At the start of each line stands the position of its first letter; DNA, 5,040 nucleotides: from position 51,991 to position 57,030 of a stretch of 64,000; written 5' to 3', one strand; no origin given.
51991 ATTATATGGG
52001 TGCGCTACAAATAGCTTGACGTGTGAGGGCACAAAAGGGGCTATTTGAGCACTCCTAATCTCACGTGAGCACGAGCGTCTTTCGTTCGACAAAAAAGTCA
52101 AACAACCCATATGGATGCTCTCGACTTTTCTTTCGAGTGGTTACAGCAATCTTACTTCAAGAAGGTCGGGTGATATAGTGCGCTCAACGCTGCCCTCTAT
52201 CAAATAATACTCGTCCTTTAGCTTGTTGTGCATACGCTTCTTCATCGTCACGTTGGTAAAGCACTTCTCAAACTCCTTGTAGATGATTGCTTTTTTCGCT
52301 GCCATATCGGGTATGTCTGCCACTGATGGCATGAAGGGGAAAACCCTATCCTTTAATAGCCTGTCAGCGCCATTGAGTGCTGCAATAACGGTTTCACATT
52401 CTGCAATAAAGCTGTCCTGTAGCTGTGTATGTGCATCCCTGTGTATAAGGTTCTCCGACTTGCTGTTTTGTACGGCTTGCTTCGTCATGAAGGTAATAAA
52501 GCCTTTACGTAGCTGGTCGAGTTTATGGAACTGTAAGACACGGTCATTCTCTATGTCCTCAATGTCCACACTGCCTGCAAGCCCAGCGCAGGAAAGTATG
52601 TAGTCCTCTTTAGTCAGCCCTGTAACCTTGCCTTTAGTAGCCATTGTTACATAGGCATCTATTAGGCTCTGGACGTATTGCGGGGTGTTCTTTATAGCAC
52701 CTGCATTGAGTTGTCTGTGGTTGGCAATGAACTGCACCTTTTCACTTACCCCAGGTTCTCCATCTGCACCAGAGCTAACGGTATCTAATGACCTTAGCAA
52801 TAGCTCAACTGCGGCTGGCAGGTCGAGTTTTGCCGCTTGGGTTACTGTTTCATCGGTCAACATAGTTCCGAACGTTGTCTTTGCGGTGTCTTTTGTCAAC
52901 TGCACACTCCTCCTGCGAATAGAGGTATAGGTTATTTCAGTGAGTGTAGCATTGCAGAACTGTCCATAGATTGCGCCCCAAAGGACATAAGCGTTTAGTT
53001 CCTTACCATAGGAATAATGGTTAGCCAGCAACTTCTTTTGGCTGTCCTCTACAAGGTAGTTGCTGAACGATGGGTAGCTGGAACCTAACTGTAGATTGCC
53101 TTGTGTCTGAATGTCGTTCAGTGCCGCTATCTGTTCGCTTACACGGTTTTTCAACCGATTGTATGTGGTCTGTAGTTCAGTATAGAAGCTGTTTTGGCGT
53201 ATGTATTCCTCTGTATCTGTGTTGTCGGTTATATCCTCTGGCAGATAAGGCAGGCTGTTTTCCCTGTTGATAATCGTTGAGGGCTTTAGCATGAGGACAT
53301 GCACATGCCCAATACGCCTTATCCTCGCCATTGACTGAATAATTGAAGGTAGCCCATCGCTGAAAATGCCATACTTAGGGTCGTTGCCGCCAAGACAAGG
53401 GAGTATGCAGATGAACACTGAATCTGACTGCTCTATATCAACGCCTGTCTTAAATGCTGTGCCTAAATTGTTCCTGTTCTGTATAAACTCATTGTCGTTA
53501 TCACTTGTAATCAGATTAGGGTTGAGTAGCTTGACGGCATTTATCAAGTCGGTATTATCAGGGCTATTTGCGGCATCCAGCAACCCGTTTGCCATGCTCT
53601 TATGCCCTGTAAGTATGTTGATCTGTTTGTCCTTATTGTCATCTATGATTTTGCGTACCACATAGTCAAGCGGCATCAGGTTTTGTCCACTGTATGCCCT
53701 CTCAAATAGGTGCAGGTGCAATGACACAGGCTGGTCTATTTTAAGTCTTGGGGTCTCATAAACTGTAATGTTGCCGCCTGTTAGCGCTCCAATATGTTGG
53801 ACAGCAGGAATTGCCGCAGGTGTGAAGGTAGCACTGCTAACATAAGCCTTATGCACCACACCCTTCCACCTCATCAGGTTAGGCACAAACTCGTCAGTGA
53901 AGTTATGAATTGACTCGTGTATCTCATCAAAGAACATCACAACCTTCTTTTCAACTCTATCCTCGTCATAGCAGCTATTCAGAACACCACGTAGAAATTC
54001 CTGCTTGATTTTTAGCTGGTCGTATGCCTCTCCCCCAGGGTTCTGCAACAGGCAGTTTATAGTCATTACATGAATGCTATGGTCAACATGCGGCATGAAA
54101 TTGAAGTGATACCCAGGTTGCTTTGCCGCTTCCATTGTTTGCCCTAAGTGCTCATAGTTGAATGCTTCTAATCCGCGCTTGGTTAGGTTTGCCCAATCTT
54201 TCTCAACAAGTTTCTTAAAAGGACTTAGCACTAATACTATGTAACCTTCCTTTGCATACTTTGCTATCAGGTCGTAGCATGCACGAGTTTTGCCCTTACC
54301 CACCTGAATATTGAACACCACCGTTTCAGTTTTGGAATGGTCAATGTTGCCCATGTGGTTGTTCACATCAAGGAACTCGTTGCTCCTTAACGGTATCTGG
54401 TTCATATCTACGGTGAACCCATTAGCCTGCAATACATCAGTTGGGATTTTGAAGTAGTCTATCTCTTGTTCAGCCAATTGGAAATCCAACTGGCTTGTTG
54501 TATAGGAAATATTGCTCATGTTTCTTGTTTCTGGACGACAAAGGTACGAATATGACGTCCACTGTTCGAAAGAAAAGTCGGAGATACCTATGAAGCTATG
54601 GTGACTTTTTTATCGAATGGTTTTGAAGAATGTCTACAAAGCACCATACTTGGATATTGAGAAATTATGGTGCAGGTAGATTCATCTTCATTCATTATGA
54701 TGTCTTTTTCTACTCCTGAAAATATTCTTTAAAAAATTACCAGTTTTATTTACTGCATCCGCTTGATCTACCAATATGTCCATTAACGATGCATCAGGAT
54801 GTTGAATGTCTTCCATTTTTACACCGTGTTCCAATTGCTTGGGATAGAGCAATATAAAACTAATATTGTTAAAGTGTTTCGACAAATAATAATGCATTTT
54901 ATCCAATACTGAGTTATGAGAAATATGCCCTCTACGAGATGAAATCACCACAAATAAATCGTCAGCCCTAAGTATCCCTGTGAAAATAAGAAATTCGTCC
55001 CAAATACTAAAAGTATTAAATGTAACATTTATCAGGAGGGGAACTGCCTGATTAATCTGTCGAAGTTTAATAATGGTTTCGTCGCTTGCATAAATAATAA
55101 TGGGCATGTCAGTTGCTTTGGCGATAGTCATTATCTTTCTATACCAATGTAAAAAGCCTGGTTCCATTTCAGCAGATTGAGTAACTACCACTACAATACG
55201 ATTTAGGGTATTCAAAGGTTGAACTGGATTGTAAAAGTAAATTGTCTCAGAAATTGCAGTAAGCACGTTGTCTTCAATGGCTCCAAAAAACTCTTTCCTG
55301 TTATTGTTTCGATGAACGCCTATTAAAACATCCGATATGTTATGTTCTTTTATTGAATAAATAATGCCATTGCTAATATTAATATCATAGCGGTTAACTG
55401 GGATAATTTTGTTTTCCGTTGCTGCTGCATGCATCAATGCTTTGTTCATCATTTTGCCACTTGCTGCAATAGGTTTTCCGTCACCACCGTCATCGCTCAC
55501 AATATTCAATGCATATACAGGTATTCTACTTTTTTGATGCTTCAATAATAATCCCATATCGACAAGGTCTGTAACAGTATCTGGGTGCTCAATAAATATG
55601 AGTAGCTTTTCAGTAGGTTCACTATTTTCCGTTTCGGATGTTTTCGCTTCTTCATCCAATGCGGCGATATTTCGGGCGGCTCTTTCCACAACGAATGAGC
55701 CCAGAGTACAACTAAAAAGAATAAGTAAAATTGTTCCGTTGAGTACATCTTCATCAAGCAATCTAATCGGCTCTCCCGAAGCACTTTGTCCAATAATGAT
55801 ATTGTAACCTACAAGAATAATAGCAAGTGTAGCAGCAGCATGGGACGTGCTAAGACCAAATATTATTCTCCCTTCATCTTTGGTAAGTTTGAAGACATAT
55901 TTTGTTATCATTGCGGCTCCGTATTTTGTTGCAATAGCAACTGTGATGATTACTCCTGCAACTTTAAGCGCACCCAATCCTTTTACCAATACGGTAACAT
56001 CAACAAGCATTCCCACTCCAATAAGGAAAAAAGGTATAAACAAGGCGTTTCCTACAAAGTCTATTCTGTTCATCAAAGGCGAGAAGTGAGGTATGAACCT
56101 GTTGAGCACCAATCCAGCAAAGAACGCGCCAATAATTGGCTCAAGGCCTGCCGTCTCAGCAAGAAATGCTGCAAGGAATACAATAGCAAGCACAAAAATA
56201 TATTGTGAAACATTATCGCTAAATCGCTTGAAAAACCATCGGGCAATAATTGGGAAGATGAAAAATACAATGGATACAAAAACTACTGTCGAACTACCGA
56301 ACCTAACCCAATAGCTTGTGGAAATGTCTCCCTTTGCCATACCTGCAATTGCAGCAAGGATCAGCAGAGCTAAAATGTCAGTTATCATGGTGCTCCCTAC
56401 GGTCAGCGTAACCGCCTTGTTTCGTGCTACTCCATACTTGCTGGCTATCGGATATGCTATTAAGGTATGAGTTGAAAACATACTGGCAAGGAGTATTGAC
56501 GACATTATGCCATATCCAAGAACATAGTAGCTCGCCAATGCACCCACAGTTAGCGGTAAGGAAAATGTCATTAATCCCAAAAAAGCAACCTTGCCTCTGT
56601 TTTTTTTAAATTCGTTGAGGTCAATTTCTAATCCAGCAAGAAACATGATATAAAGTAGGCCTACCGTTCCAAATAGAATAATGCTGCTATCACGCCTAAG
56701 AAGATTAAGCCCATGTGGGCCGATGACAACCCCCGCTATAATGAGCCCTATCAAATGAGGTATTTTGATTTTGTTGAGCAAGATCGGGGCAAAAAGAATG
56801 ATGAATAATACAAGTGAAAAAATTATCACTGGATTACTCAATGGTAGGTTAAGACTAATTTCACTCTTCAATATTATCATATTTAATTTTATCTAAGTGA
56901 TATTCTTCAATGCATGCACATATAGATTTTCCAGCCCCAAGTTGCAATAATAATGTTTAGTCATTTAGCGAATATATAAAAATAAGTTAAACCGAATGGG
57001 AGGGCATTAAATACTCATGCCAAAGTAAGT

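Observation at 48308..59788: Five copies of an exactly 53-bp imperfect-palindrome element cut the island into gene modules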

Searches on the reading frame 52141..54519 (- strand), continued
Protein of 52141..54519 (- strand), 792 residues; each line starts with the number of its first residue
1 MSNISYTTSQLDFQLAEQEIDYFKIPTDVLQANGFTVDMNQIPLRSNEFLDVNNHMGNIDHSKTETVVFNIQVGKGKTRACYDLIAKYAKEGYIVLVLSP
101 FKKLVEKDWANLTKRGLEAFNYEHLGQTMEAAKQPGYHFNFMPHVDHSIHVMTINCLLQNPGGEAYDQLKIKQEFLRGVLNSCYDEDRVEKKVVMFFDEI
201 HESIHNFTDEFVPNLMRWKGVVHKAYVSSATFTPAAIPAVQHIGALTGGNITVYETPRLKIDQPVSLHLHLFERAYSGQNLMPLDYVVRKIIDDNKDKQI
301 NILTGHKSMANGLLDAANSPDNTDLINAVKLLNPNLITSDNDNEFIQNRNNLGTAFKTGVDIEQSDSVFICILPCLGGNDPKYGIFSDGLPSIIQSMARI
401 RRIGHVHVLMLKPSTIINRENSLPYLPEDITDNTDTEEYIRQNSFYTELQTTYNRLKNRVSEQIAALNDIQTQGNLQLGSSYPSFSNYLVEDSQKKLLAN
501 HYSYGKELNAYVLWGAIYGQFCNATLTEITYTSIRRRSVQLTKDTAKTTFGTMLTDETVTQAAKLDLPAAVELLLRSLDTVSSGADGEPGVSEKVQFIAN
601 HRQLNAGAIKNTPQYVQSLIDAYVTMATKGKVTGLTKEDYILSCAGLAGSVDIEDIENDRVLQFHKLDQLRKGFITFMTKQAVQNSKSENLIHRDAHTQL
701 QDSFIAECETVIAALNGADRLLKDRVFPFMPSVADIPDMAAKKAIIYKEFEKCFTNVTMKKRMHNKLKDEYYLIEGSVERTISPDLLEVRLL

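Call 73: fold_search(model_id=the predicted structure, library=viral)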
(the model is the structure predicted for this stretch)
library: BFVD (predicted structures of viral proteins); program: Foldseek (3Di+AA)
matches with E <= 10: 1424; with E <= 0.001: 303
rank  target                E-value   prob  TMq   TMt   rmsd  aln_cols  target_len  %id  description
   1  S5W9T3                7.5e-13  1.00  0.34  0.28  19.6       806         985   14  (no name in the UniProt tables at hand)
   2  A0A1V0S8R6            1.9e-12  1.00  0.37  0.29  22.5       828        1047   12  Replication origin-binding protein domain-containing protein [Catovirus CTV1]
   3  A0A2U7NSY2            2.8e-12  1.00  0.35  0.25  21.4       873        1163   12  (no name in the UniProt tables at hand)
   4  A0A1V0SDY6            2.9e-12  1.00  0.34  0.26  24.0       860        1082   12  Superfamily II helicase [Indivirus ILV1]
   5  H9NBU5                5.0e-12  1.00  0.30  0.20  22.4       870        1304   12  (no name in the UniProt tables at hand)
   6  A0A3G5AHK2            7.7e-12  1.00  0.34  0.23  21.4       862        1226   14  Superfamily II helicase [Satyrvirus sp.]
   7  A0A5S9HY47            1.3e-11  1.00  0.32  0.21  22.7       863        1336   11  Helicase [Tenacibaculum phage PTm5]
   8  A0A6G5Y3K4            2.3e-11  1.00  0.36  0.31  23.3       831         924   12  (no name in the UniProt tables at hand)
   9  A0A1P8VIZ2            4.1e-11  1.00  0.37  0.37  21.3       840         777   10  Replication origin-binding protein [Murid betaherpesvirus 3]
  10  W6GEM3                4.4e-11  1.00  0.34  0.33  24.5       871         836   12  Replication origin binding protein [Samba virus]
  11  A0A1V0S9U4            4.9e-11  1.00  0.36  0.28  23.4       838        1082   11  Superfamily II helicase [Catovirus CTV1]
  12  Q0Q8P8                2.9e-10  1.00  0.35  0.46  10.0       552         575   11  Replication origin-binding protein [Human herpesvirus 3]
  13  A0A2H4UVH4            3.1e-10  1.00  0.34  0.27  23.4       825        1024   12  Replication origin-binding protein [Bodo saltans virus]
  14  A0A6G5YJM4            3.1e-10  1.00  0.35  0.27  23.6       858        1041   12  (no name in the UniProt tables at hand)
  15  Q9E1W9                6.9e-10  1.00  0.36  0.36  22.9       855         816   10  Replication origin-binding protein [Cercopithecine herpesvirus 9 (strain DHV)]
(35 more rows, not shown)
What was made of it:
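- Nine of the top 26 BFVD hits are named replication origin-binding proteins, and a Tenacibaculum phage helicase also ranks high (E 1e-12 to 1e-10, call 73).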

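Call 76: find_related_loci(query=A1, collection=viral_contigs, flank=10000)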
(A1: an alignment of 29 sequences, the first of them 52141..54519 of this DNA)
Query A1 (792 aa) in viral_contigs; peptide patterns used: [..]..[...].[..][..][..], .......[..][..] (x = any residue, [..] = any of these).
210 stretches matched a pattern; 1 encode a relative of the query (tblastn E <= 1e-3); 1 distinct loci.
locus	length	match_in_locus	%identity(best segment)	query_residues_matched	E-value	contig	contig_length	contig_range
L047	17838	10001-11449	31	58-530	4e-59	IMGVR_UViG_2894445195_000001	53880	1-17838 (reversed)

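Call 91: search_protein_families(library=pfam, alignment_id=A1, max_evalue=1)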
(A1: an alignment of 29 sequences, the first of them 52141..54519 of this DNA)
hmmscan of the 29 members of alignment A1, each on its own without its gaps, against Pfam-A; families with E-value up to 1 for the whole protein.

A. member 1, window:52141-54519:- (792 aa): 2 families
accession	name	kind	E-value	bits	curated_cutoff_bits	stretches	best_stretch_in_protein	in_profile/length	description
PF04851.21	ResIII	-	1e-08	35.7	22.5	1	59-206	19-140/164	Type III restriction enzyme, res subunit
PF00270.35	DEAD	-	0.0002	21.6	26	1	64-233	14-161/167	DEAD/DEAH box helicase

B. families by the number of members that match (of 29 scanned): 49 families (the first 25 are shown)
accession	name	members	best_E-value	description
PF00270.35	DEAD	27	1.3e-09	DEAD/DEAH box helicase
PF04851.21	ResIII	25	1.5e-11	Type III restriction enzyme, res subunit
PF01637.24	ATPase_2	19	3.4e-05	ATPase domain predominantly from Archaea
PF13173.12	AAA_14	14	0.00022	AAA domain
PF13401.12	AAA_22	14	0.00045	AAA domain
PF20720.3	nSTAND3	12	0.00015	Novel STAND NTPase 3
PF00004.35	AAA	8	2.6e-05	ATPase family associated with various cellular activities (AAA)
PF25199.1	nSTAND_NTPase5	6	0.0071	Novel STAND NTPase 5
PF23057.1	RBD_ZCCHC3_1st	6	0.027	ZCCHC3, first RNA-binding domain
PF13191.12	AAA_16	5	0.0094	AAA ATPase domain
PF13604.12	AAA_30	4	0.00082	AAA domain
PF01656.29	CbiA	4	0.044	CobQ/CobB/MinD/ParA nucleotide binding domain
PF02572.21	CobA_CobO_BtuR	4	0.066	ATP:corrinoid adenosyltransferase BtuR/CobO/CobP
PF00448.28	SRP54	2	0.0015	SRP54-type protein, GTPase domain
PF12775.13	AAA_7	2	0.0046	P-loop containing dynein motor region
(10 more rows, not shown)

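Call 100: search_protein_families(library=padloc, proteins=[window:52141-54519:-], max_evalue=0.001)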
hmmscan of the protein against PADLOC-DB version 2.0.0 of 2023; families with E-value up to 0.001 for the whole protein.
window:52141-54519:- (792 aa): 0 families

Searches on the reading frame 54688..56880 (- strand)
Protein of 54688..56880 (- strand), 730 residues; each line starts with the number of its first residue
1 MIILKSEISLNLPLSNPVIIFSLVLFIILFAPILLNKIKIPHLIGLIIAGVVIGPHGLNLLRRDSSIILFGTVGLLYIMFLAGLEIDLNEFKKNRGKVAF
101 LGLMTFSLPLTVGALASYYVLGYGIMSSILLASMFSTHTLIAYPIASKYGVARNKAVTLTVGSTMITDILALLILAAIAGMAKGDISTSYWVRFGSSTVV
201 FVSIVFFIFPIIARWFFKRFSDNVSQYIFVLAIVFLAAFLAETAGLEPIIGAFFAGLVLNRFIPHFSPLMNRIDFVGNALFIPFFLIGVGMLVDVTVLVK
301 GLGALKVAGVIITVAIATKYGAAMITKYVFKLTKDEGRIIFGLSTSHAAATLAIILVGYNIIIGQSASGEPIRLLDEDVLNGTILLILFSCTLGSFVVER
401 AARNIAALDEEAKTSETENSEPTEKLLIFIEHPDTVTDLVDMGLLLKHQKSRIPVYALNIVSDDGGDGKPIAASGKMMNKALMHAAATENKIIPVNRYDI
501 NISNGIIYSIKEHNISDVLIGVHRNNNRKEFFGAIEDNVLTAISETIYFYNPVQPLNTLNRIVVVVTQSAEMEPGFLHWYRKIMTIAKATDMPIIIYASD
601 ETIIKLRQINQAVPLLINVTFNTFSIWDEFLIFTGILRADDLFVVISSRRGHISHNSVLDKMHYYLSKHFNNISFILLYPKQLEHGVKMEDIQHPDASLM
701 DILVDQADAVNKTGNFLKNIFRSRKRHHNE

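Call 8: search_protein_families(library=pfam, proteins=[window:54688-56880:-], max_evalue=0.01)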
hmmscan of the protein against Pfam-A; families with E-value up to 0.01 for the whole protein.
window:54688-56880:- (730 aa): 1 family
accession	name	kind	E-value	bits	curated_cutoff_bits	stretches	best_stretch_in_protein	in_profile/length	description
PF00999.27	Na_H_Exchanger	-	1.2e-53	182.7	26.2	1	26-398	2-369/375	Sodium/hydrogen exchanger, transmembrane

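Call 100: search_protein_families(library=padloc, proteins=[window:54688-56880:-], max_evalue=0.001)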
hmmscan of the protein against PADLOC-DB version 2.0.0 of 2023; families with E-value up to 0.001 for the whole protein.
window:54688-56880:- (730 aa): 0 families
